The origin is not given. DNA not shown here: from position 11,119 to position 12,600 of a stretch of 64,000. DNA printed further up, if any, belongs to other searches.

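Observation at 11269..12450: HWE histidine kinase whose sensor is an ethylene-binding-domain look-alike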

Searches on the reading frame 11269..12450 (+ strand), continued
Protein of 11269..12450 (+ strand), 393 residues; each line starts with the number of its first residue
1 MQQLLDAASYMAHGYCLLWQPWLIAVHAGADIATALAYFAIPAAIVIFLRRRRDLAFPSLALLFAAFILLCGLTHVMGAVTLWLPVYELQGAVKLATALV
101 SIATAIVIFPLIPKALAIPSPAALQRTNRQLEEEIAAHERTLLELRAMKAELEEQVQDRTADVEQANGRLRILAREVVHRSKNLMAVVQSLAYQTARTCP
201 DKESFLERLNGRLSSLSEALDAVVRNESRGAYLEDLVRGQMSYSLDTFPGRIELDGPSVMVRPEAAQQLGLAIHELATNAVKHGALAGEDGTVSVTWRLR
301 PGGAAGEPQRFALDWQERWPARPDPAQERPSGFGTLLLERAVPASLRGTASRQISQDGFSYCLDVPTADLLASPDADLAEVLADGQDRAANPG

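Call 11: search_dna_similar(query=window:11269-12450:+, collection=plasmids, mode=protein, max_rows=30)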
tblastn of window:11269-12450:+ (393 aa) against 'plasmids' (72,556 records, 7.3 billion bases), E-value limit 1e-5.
Records with a match: 846; places in all: 1573; records where one place covers at least 80% of the query: 1.
Best place of each record, by identity: <60% 846.
By first word of the organism name: Rhizobium 213; Sinorhizobium 158; Agrobacterium 95; Paracoccus 31; Sphingobium 25; Azospirillum 25; Mesorhizobium 24; Ensifer 21; Sphingomonas 17; Roseomonas 16; and 69 more.
By predicted mobility (MOB-suite, as given by PLSDB): non-mobilizable 412; conjugative 328; mobilizable 106.
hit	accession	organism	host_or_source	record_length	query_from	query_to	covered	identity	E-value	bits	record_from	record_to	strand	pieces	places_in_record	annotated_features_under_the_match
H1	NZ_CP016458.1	Blastomonas sp. RAC04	Microbial isolate,Algal phycosphere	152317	1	366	93%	41.7%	3e-70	246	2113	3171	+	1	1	sensor histidine kinase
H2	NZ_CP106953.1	Eleftheria terrae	soil sample,soil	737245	11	314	77%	32.0%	2e-17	92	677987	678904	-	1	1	ATP-binding protein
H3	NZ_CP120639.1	Rhizobium sp. 32-5/1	Vicia cracca,cell cilture,root nodule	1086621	3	283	72%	33.3%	1e-27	122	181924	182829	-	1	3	record has no annotation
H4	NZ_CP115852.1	Pseudoroseomonas cervicalis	-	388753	145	366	56%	37.7%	3e-25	115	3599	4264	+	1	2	HWE histidine kinase domain-containing protein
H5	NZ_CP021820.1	Sinorhizobium meliloti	Medicago truncatula,Single Cell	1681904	154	365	54%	38.2%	2e-30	130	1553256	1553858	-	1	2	none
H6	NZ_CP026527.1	Sinorhizobium meliloti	Medicago sativa L. subsp. ambigua,Cell ...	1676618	154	365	54%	38.2%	4e-30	129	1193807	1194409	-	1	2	none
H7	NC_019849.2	Sinorhizobium meliloti GR4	-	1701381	154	365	54%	38.2%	4e-30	129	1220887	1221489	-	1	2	none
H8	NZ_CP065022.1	Sinorhizobium meliloti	Medicago sativa subsp. varia (Martyn) ...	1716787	154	365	54%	38.2%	4e-30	129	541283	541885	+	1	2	none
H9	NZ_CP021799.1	Sinorhizobium meliloti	Medicago sativa,Single Cell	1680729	154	365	54%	38.2%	5e-30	129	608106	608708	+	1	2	none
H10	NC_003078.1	Sinorhizobium meliloti 1021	-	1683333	154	365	54%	38.2%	5e-30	129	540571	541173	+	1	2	none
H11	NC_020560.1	Sinorhizobium meliloti 2011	-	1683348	154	365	54%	38.2%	5e-30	129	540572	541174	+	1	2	none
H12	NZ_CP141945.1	Novosphingobium sp. RL4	Rheum palmatum L.,Single ...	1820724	125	359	60%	34.5%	2e-23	109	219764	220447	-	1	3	none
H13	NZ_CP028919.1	Gemmobacter aquarius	Whole organism,fresh water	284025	119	366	63%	32.6%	5e-24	111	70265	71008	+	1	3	PAS domain S-box protein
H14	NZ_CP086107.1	Skermanella mucosa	single cell,crude oil contaminated ...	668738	110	366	65%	31.3%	7e-21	102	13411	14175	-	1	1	CHASE domain-containing protein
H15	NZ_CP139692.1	Limimaricola variabilis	Bacterial Culture,hydrothermal vent ...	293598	171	366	50%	40.8%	2e-30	130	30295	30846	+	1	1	MASE1 domain-containing protein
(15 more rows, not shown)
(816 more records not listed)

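Call 22: search_solved_structures(query=window:11269-12450:+, max_evalue=0.01, show_alignments=2)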
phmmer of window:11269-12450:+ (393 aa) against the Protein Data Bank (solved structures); distinct sequences matched with E-value up to 0.01: 2.
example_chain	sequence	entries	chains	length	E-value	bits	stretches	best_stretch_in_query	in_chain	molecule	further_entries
5epv_A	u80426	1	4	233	2.4e-28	102.3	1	156-359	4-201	Blue-light-activated histidine kinase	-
6ph4_A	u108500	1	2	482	1.4e-27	99.8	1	156-359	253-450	Blue-light-activated histidine kinase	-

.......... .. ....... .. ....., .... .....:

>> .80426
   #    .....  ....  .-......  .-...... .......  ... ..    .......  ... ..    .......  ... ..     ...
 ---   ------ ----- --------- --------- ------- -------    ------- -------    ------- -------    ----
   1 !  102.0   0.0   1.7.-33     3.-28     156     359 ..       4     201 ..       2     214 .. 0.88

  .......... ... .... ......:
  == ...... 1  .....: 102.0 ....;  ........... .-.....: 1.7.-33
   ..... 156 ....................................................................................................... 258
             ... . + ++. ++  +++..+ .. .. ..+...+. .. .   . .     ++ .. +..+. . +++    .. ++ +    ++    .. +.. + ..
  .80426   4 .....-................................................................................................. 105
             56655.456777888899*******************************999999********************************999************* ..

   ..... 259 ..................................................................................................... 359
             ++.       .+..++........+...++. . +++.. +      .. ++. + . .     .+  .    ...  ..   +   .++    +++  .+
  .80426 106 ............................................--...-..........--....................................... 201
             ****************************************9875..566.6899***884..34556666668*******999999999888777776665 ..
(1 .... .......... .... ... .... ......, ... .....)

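Call 27: find_encoding_contigs(protein=P0002, flank=8000, max_places=2)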
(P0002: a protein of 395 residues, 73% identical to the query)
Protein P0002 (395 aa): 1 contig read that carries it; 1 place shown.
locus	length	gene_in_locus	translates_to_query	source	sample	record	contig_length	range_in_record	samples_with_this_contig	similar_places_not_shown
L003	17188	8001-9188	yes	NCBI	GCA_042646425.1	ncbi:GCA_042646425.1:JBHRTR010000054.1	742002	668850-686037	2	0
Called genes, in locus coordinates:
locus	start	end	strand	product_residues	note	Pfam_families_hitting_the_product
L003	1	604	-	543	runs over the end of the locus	PF00496:SBP_bac_5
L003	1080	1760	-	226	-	PF01797:Y1_Tnp (weak)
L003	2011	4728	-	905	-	PF01326:PPDK_N, PF00391:PEP-utilizers, PF02896:PEP-utilizers_C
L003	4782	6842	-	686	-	PF02092:tRNA_synt_2f, PF05746:DALR_1 (weak)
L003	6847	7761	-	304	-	PF02091:tRNA-synt_2e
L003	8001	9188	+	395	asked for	PF25487:ETR1_N, PF07536:HWE_HK, PF13581:HATPase_c_2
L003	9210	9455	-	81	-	-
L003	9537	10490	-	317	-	PF25145:NfeD1b_N, PF01343:Peptidase_S49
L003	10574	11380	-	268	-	PF05175:MTS, PF13649:Methyltransf_25 (weak)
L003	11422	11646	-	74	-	PF09413:DUF2007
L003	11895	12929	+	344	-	PF00348:polyprenyl_synt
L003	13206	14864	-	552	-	PF00890:FAD_binding_2, PF01266:DAO (weak), PF01494:FAD_binding_3 (weak), PF03486:HI0933_like (faint), PF12831:FAD_oxidored (weak), PF13450:NAD_binding_8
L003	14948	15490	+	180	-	-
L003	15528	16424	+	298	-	PF00753:Lactamase_B, PF17778:WHD_BLACT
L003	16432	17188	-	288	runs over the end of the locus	PF00581:Rhodanese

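Call 28: find_encoding_contigs(protein=P0006, flank=8000, max_places=2)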
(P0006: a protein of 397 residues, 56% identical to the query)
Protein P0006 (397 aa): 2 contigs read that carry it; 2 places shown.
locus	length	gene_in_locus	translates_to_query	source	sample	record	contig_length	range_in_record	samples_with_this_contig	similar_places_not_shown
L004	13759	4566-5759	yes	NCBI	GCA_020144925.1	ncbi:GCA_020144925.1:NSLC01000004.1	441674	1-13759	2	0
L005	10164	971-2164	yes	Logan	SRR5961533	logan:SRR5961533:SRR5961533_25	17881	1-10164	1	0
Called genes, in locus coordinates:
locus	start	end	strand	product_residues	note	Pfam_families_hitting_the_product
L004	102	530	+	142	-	PF04480:DUF559, PF18741:MTES_1575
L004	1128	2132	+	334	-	PF13391:HNH_2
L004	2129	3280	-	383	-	PF10129:OpgC_C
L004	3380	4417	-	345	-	PF00296:Bac_luciferase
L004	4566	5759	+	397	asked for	PF25487:ETR1_N, PF07536:HWE_HK, PF13581:HATPase_c_2 (weak)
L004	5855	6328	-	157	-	PF03692:CxxCxxCC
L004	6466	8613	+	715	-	PF00912:Transgly, PF00905:Transpeptidase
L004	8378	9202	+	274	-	PF06742:DUF1214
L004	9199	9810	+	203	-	-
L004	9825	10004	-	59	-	-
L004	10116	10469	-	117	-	PF07372:DUF1491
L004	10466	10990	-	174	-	PF01471:PG_binding_1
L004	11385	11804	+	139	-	PF17264:DUF5330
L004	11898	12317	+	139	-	PF02657:SufE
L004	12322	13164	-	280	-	PF20057:DUF6456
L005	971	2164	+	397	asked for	PF25487:ETR1_N, PF07536:HWE_HK, PF13581:HATPase_c_2 (weak)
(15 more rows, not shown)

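Call 29: find_encoding_contigs(protein=P0012, flank=8000, max_places=2)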
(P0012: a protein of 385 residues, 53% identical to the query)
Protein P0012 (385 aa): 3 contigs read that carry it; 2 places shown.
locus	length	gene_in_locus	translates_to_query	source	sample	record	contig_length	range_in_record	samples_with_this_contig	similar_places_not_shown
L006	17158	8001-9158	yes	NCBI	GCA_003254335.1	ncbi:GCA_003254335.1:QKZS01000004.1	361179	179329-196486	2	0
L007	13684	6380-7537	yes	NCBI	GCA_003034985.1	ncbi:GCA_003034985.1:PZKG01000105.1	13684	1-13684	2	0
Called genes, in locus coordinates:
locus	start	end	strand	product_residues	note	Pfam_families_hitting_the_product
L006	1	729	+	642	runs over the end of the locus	PF00005:ABC_tran, PF12704:MacB_PCD, PF02687:FtsX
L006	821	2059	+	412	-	PF04422:FrhB_FdhB_N, PF04432:FrhB_FdhB_C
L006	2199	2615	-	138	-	PF00903:Glyoxalase (weak), PF22677:Ble-like_N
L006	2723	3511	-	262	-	PF00106:adh_short, PF13561:adh_short_C2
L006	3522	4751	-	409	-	PF00109:ketoacyl-synt, PF02801:Ketoacyl-synt_C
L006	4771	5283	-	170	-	PF07977:FabA, PF22818:ApeI-like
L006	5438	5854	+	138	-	PF01475:FUR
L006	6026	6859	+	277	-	PF01841:Transglut_core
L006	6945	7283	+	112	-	PF02627:CMD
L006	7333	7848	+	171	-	PF07007:LprI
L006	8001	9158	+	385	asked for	PF25487:ETR1_N, PF07536:HWE_HK, PF13581:HATPase_c_2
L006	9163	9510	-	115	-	PF03334:PhaG_MnhG_YufB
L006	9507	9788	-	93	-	PF04066:MrpF_PhaF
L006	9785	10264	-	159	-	PF01899:MNHE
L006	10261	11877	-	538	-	PF00361:Proton_antipo_M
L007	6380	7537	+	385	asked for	PF25487:ETR1_N, PF07536:HWE_HK, PF13581:HATPase_c_2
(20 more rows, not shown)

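Call 32: find_related_loci(query=A1, collection=genome_contigs, flank=6000)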
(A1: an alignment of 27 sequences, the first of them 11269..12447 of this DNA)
Query A1 (393 aa) in genome_contigs; peptide patterns used: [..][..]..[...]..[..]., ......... (x = any residue, [..] = any of these).
600 stretches matched a pattern (row limit reached: there are more); 599 encode a relative of the query (tblastn E <= 1e-3); the best 80 are kept; 80 distinct loci.
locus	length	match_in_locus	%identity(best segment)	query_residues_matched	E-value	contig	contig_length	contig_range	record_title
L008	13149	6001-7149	49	1-388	3e-110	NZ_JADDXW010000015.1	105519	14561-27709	Aurantimonas marina strain SW136 15, whole genome shotgun sequence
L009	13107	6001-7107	44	1-383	7e-95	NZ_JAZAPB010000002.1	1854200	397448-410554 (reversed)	Aurantiacibacter hainanensis strain H149 contig2, whole genome shotgun sequence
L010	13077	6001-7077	44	1-372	7e-93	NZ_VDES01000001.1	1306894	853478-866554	Sphingomonas ursincola strain KR-99 scaffold_0_pilon, whole genome shotgun sequence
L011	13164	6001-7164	39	1-387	1e-73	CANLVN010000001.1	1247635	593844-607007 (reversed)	uncultured Erythrobacter sp. isolate 2-602-J.fasta genome assembly, contig: NODE_1, whole genome shotgun sequence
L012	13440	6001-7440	60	1-366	1e-65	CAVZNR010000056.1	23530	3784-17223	MAG: uncultured Alphaproteobacteria bacterium isolate MFD05684.bin.2.241 genome assembly, contig: contig_70879, whole ge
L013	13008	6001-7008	36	4-366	6e-61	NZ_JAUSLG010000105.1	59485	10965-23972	MAG: Phenylobacterium sp. isolate E19_concoct.bin.116 E19_k141_582448, whole genome shotgun sequence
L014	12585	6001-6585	55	1-192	3e-57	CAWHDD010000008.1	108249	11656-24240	MAG: uncultured Alphaproteobacteria bacterium isolate MFD00905.bin.2.170 genome assembly, contig: contig_2304, whole gen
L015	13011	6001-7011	35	4-369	5e-55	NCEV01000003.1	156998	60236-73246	MAG: Caulobacter sp. 32-67-35 04302015_32_scaffold_159, whole genome shotgun sequence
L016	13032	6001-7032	35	13-393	2e-54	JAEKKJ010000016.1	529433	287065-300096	MAG: Caulobacterales bacterium isolate SH_71_19 SH_S37_scaffold_27, whole genome shotgun sequence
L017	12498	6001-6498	50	2-167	7e-49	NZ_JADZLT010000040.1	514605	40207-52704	Methylobrevis albus strain L22 189_514605_73387142, whole genome shotgun sequence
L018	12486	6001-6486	49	9-170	8e-47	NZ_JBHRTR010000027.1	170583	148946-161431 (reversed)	Marinibaculum pumilum strain KCTC 42964 velvet_auto_83_27, whole genome shotgun sequence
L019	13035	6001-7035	32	1-366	2e-40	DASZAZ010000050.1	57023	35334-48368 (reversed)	MAG TPA_asm: Microvirga sp. isolate SMAG_U6401 k141_25210, whole genome shotgun sequence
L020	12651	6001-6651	39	156-379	2e-39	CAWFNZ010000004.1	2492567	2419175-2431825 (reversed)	MAG: uncultured Alphaproteobacteria bacterium isolate MFD06085.bin.1.7 genome assembly, contig: contig_7743, whole genom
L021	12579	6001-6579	42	169-365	9e-39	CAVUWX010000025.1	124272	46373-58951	MAG: uncultured Alphaproteobacteria bacterium isolate MFD00991.bin.1.2 genome assembly, contig: contig_7663, whole genom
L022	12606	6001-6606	39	164-370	7e-38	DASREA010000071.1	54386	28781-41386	MAG TPA_asm: Xanthobacteraceae bacterium isolate SMAG_U9994 k141_2091330, whole genome shotgun sequence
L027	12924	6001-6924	34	7-307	1e-37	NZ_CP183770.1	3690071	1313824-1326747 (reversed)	Sphingomonas sp. HT-1 chromosome, complete genome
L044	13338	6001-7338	38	26-370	1e-33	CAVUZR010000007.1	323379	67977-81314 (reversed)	MAG: uncultured Alphaproteobacteria bacterium isolate MFD05513.bin.1.41 genome assembly, contig: contig_19908, whole gen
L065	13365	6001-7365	35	19-370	2e-31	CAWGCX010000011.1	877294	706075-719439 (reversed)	MAG: uncultured Alphaproteobacteria bacterium isolate MFD09267.bin.1.83 genome assembly, contig: contig_6009, whole geno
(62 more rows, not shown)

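Call 34: find_encoding_contigs(protein=window:11269-12450:+, flank=1000, max_places=3)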
Protein window:11269-12450:+ (393 aa): 6 contigs read that carry it; 3 places shown.
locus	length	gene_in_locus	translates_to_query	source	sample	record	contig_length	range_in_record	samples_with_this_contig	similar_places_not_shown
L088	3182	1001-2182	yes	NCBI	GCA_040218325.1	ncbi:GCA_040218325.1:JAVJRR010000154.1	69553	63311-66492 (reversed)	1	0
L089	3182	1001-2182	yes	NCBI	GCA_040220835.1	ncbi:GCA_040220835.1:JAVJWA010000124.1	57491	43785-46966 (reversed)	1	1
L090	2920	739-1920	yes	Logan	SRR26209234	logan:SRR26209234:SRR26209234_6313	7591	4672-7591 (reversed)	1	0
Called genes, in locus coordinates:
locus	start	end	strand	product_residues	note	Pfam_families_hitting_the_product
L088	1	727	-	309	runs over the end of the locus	PF02091:tRNA-synt_2e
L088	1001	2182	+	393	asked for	PF25487:ETR1_N, PF07536:HWE_HK, PF13581:HATPase_c_2 (weak)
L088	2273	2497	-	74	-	-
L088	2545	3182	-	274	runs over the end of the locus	PF25145:NfeD1b_N (weak), PF01343:Peptidase_S49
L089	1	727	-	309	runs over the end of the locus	PF02091:tRNA-synt_2e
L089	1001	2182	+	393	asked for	PF25487:ETR1_N, PF07536:HWE_HK, PF13581:HATPase_c_2 (weak)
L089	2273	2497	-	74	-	-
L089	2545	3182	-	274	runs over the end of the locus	PF01972:SDH_protease (weak), PF25145:NfeD1b_N, PF01343:Peptidase_S49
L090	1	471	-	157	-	?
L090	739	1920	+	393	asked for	PF25487:ETR1_N, PF07536:HWE_HK, PF13581:HATPase_c_2 (weak)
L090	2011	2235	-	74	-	-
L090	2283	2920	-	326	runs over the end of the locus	PF25145:NfeD1b_N, PF01972:SDH_protease (weak), PF01343:Peptidase_S49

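Call 35: list_cluster_members(proteins=[P0001, window:11269-12447:+])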
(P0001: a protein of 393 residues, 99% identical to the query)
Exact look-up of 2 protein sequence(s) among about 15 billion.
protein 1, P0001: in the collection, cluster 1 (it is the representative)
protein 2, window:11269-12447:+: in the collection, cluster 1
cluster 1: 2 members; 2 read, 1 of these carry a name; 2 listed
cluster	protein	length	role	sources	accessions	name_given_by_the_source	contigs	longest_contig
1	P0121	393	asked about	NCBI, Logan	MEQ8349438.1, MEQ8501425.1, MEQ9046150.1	MAG: HWE histidine kinase domain-containing protein [Sneathiellaceae bacterium]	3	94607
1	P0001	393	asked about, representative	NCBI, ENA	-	-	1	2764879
